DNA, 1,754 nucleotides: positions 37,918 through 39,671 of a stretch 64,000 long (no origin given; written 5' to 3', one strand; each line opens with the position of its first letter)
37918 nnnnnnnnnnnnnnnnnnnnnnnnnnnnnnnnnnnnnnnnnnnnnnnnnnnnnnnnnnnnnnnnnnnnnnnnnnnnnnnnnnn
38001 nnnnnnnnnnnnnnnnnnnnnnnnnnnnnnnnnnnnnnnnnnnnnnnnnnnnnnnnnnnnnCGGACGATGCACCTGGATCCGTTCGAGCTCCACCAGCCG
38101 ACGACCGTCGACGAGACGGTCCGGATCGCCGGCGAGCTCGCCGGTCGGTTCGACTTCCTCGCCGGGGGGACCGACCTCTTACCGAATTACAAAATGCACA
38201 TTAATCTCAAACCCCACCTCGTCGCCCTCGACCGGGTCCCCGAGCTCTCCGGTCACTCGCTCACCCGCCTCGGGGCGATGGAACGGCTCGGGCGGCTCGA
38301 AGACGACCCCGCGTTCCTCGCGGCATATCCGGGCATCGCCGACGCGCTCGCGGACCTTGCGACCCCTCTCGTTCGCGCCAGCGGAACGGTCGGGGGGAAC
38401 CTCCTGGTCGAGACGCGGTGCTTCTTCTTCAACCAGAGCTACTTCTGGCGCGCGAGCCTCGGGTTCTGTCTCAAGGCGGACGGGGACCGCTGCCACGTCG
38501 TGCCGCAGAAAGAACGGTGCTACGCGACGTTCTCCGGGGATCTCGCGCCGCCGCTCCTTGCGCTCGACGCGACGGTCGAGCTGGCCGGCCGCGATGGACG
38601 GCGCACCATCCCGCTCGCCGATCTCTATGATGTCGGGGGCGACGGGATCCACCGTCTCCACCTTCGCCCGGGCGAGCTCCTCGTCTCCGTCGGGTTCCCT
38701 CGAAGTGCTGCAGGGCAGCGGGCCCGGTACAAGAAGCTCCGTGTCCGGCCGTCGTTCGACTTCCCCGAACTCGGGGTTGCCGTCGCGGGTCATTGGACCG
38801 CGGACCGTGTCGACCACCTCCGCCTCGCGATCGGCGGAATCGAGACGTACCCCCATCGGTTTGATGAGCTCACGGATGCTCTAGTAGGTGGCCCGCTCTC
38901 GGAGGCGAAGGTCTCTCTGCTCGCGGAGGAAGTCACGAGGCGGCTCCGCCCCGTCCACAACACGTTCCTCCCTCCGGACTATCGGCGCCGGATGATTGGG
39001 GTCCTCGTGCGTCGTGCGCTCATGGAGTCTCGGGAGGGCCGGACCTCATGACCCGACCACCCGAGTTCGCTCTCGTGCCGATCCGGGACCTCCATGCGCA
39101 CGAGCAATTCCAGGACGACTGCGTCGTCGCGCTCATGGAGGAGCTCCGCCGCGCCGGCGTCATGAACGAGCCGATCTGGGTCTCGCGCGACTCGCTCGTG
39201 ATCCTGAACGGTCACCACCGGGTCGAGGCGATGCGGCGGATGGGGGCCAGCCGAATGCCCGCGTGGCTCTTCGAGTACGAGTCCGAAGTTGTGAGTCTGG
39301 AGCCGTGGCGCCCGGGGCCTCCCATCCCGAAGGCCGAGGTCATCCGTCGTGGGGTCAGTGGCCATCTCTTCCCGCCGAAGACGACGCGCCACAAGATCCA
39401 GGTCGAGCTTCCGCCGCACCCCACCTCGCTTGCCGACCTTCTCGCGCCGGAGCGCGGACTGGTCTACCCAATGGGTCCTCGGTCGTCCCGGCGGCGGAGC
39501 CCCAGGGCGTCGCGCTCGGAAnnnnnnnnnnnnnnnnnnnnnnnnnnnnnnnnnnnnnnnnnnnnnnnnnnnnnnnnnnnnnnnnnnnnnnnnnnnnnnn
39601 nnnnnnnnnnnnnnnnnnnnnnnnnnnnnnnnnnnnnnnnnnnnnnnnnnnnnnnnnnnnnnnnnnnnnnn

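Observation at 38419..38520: FAD subunit of the molybdo-hydroxylase carries a C-x15-C-x7-C-x8-C insertion matching the [4Fe-4S] loop of 4-hydroxybenzoyl-CoA reductase HcrB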

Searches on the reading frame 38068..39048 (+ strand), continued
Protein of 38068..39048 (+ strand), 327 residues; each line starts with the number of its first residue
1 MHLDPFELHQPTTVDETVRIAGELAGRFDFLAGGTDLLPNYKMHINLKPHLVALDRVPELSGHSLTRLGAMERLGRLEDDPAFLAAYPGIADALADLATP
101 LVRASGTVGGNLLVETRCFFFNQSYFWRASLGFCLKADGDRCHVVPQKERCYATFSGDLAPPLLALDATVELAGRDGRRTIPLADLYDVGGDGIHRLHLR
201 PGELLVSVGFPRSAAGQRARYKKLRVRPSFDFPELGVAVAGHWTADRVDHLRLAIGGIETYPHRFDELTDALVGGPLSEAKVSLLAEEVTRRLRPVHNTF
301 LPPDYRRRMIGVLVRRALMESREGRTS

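Call 57: search_protein_families(library=ncbifam, proteins=[L029:10001-10981:+, L029:7413-9698:+, L071:10001-10972:+, L071:7416-9839:+, L073:10001-10933:+, L073:7673-9952:+], max_evalue=1e-60)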
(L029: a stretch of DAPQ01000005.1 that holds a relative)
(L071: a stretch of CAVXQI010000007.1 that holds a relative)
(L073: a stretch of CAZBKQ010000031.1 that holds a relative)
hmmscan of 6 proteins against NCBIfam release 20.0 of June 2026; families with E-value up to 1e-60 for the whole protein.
L029:10001-10981:+ (327 aa): 1 family
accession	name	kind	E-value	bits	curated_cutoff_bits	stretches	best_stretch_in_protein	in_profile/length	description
TIGR03195.1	4hydrxCoA_B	equivalog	1.6e-73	247.7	404.55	1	4-325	3-320/321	4-hydroxybenzoyl-CoA reductase subunit beta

L029:7413-9698:+ (762 aa): 12 families
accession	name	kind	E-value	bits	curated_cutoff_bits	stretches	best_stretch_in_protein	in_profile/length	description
TIGR03194.1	4hydrxCoA_A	equivalog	6.6e-248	825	994.55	1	8-756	2-745/746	4-hydroxybenzoyl-CoA reductase subunit alpha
NF043082.1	XdhA_XDHase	equivalog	2.8e-155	518.4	780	1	3-757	1-752/758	xanthine dehydrogenase subunit XdhA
NF007426.0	PRK09970.1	equivalog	5e-152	507.6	916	1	2-757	5-755/761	xanthine dehydrogenase molybdenum-binding subunit XdhA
TIGR03196.1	pucD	equivalog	1.7e-118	397.1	783.65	1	2-754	2-755/763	xanthine dehydrogenase subunit D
NF041018.1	glyceraldDH_alpha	equivalog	1.8e-97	327.5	790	1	3-753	3-740/741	glyceraldehyde dehydrogenase subunit alpha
NF040766.1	CODH_aero_grp5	exception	5e-97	325.9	950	1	3-756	5-784/785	aerobic carbon-monoxide dehydrogenase large subunit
NF041671.1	peri_hyde_PaoC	equivalog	9.3e-96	321.8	1180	1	1-756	16-730/735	aldehyde oxidoreductase molybdenum-binding subunit PaoC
TIGR03311.1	Se_dep_XDH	equivalog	2.7e-95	320.2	830.45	1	3-575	162-715/848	selenium-dependent xanthine dehydrogenase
TIGR03313.1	Se_sel_red_Mo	hypoth_equivalog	1e-93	314.7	1101.9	1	151-758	352-950/951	molybdopterin-dependent oxidoreductase Mo/Fe-S-binding subunit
NF045668.1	pterin_aldehy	equivalog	1.6e-88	297.9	1100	0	12-538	184-715/905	molybdopterin-dependent aldehyde oxidoreductase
TIGR02965.1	xanthine_xdhB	equivalog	2.7e-87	293.7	849.5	1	14-741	12-731/758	xanthine dehydrogenase molybdopterin binding subunit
TIGR02416.1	CO_dehy_Mo_lg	equivalog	5.7e-87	292.6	991.15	1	16-754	6-768/770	aerobic carbon-monoxide dehydrogenase large subunit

L071:10001-10972:+ (324 aa): 1 family
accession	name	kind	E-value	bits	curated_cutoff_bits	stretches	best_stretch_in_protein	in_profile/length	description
TIGR03195.1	4hydrxCoA_B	equivalog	3.2e-99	332.1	404.55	1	3-321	2-316/321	4-hydroxybenzoyl-CoA reductase subunit beta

L071:7416-9839:+ (808 aa): 12 families
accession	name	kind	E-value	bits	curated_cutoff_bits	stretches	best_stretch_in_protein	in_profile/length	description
TIGR03194.1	4hydrxCoA_A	equivalog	0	1034.3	994.55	2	15-572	3-555/746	4-hydroxybenzoyl-CoA reductase subunit alpha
NF043082.1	XdhA_XDHase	equivalog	7.6e-171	569.9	780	1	9-589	1-590/758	xanthine dehydrogenase subunit XdhA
NF007426.0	PRK09970.1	equivalog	5.3e-167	557.1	916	1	7-569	4-571/761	xanthine dehydrogenase molybdenum-binding subunit XdhA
NF041018.1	glyceraldDH_alpha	equivalog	5.7e-128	428.4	790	1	8-572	2-569/741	glyceraldehyde dehydrogenase subunit alpha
TIGR03196.1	pucD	equivalog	5.6e-126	421.8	783.65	1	9-563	3-558/763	xanthine dehydrogenase subunit D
TIGR03311.1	Se_dep_XDH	equivalog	4e-108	362.6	830.45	1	8-550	161-682/848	selenium-dependent xanthine dehydrogenase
NF040766.1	CODH_aero_grp5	exception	1.5e-107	360.8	950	1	8-574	4-581/785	aerobic carbon-monoxide dehydrogenase large subunit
TIGR03313.1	Se_sel_red_Mo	hypoth_equivalog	7.6e-106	354.8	1101.9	0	151-561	351-760/951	molybdopterin-dependent oxidoreductase Mo/Fe-S-binding subunit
NF041671.1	peri_hyde_PaoC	equivalog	1.1e-103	348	1180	1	4-588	13-571/735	aldehyde oxidoreductase molybdenum-binding subunit PaoC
NF045668.1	pterin_aldehy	equivalog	2.6e-98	330.2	1100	1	4-544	170-716/905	molybdopterin-dependent aldehyde oxidoreductase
TIGR02416.1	CO_dehy_Mo_lg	equivalog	1.8e-89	300.8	991.15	1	22-569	6-583/770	aerobic carbon-monoxide dehydrogenase large subunit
TIGR02965.1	xanthine_xdhB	equivalog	1.3e-86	291.4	849.5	1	18-575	10-561/758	xanthine dehydrogenase molybdopterin binding subunit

L073:10001-10933:+ (311 aa): 1 family
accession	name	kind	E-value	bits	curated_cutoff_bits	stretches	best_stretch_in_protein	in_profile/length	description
TIGR03195.1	4hydrxCoA_B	equivalog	8e-131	435.9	404.55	1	1-311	5-314/321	4-hydroxybenzoyl-CoA reductase subunit beta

L073:7673-9952:+ (760 aa): 12 families
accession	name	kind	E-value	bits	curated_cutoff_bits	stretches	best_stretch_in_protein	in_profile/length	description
TIGR03194.1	4hydrxCoA_A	equivalog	0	1145.1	994.55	1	9-753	1-745/746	4-hydroxybenzoyl-CoA reductase subunit alpha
NF043082.1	XdhA_XDHase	equivalog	1.4e-163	545.9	780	1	5-756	1-754/758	xanthine dehydrogenase subunit XdhA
NF007426.0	PRK09970.1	equivalog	5.9e-159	530.5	916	1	3-755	4-756/761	xanthine dehydrogenase molybdenum-binding subunit XdhA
NF041018.1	glyceraldDH_alpha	equivalog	7.3e-118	395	790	1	5-750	3-740/741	glyceraldehyde dehydrogenase subunit alpha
TIGR03196.1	pucD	equivalog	1.6e-112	377.3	783.65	1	12-753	10-757/763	xanthine dehydrogenase subunit D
NF040766.1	CODH_aero_grp5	exception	3.4e-109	366.1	950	1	3-574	3-591/785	aerobic carbon-monoxide dehydrogenase large subunit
TIGR03313.1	Se_sel_red_Mo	hypoth_equivalog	3.6e-98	329.4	1101.9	0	146-382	350-583/951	molybdopterin-dependent oxidoreductase Mo/Fe-S-binding subunit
NF045668.1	pterin_aldehy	equivalog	1e-95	321.6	1100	1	16-754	186-904/905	molybdopterin-dependent aldehyde oxidoreductase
TIGR03311.1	Se_dep_XDH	equivalog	3.9e-92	309.7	830.45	1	5-541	162-682/848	selenium-dependent xanthine dehydrogenase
NF041671.1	peri_hyde_PaoC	equivalog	4.6e-87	293.1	1180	1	3-755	16-732/735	aldehyde oxidoreductase molybdenum-binding subunit PaoC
TIGR02965.1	xanthine_xdhB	equivalog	1e-82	278.6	849.5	1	15-749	11-749/758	xanthine dehydrogenase molybdopterin binding subunit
TIGR02416.1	CO_dehy_Mo_lg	equivalog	2.8e-78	263.9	991.15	1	18-752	6-769/770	aerobic carbon-monoxide dehydrogenase large subunit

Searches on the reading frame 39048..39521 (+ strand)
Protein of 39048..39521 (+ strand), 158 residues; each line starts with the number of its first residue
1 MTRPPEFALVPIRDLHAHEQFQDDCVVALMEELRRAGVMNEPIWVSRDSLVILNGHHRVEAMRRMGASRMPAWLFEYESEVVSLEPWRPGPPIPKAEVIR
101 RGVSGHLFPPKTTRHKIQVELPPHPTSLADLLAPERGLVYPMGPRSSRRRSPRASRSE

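Call 4: search_protein_families(library=pfam, proteins=[window:39048-39521:+])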
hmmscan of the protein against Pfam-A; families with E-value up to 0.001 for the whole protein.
window:39048-39521:+ (158 aa): 0 families

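Call 5: search_protein_families(library=ncbifam, proteins=[window:39048-39521:+])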
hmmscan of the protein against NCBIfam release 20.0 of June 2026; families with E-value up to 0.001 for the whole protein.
window:39048-39521:+ (158 aa): 1 family
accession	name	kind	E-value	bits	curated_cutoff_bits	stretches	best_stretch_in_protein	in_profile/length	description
NF053625.1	SerKinSerKArch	equivalog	6.2e-14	51.7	380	1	6-90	15-103/244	ADP-dependent L-serine kinase SerK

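Call 55: search_solved_structures(query=window:39048-39521:+, max_evalue=1, show_alignments=1)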
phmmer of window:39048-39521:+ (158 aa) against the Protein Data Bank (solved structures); distinct sequences matched with E-value up to 1: 4.
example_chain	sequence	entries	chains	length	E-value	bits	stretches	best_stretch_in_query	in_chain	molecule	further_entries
5x0b_A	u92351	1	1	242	3.5e-09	40.4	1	3-101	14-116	Free serine kinase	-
5x0j_A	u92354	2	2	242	9.1e-09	39.1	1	3-101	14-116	Free serine kinase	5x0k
1vk1_A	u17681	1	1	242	1.9e-08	38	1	5-92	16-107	Conserved hypothetical protein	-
5x0e_A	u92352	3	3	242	2.3e-08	37.7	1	3-101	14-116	Free serine kinase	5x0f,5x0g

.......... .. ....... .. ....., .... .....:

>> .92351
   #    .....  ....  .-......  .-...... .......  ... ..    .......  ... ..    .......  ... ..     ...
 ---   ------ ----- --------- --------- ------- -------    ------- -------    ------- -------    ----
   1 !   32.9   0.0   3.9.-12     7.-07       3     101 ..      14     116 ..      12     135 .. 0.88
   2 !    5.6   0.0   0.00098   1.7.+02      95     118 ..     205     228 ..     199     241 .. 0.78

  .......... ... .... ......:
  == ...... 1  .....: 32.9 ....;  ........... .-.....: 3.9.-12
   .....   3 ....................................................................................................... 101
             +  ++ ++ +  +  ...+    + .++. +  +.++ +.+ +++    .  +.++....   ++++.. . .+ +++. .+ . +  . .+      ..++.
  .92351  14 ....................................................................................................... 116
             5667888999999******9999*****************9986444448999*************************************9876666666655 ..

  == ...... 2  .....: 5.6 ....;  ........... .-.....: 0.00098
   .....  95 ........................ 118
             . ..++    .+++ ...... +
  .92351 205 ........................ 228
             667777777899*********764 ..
